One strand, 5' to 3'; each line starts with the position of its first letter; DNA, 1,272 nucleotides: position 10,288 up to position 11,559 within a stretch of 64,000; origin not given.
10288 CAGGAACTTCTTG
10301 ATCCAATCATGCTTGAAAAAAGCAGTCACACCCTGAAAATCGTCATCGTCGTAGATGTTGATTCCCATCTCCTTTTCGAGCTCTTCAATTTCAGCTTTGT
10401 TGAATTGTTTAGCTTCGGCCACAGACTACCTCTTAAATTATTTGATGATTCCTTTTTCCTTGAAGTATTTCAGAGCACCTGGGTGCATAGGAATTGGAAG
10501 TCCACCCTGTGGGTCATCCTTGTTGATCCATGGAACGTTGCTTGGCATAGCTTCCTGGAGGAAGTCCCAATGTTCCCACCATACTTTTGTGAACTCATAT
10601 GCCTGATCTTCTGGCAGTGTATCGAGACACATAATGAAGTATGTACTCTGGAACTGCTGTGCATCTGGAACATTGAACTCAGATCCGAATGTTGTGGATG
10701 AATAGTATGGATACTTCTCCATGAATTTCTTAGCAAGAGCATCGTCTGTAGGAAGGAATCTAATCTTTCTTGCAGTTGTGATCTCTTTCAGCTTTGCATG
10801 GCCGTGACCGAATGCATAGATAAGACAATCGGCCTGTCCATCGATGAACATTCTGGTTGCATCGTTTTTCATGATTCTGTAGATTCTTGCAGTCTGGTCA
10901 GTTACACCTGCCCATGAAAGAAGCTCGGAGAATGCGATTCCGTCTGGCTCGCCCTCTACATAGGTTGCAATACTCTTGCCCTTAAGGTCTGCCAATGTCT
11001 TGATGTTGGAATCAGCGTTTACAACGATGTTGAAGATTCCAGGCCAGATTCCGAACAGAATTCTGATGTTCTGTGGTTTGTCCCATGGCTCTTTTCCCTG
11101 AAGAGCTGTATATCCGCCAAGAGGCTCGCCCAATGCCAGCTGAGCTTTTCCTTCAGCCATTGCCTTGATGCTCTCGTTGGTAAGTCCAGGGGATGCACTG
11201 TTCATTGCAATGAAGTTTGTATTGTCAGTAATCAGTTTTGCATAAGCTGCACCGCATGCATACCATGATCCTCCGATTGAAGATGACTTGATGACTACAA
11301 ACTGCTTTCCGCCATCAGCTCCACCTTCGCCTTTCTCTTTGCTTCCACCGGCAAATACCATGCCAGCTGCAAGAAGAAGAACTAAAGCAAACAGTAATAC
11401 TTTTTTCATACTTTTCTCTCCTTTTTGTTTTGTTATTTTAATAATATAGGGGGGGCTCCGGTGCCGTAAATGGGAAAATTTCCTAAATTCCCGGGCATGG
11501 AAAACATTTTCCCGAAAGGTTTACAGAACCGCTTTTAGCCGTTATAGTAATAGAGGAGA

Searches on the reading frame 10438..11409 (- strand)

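Call 37: search_protein_families(library=pfam, proteins=[window:10438-11409:-], max_evalue=0.0001)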
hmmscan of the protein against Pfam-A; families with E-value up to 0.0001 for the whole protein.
window:10438-11409:- (323 aa): 3 families
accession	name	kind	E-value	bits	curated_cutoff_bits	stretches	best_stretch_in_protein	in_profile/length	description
PF16868.10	NMT1_3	-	9.2e-44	150.6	27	1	43-320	4-289/289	NMT1-like family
PF09084.16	NMT1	-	2.3e-09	37.9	20.5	1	123-225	72-172/216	NMT1/THI5 like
PF12974.12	Phosphonate-bd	-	4.4e-05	23.4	27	1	78-149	40-110/242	ABC transporter, phosphonate, periplasmic substrate-binding protein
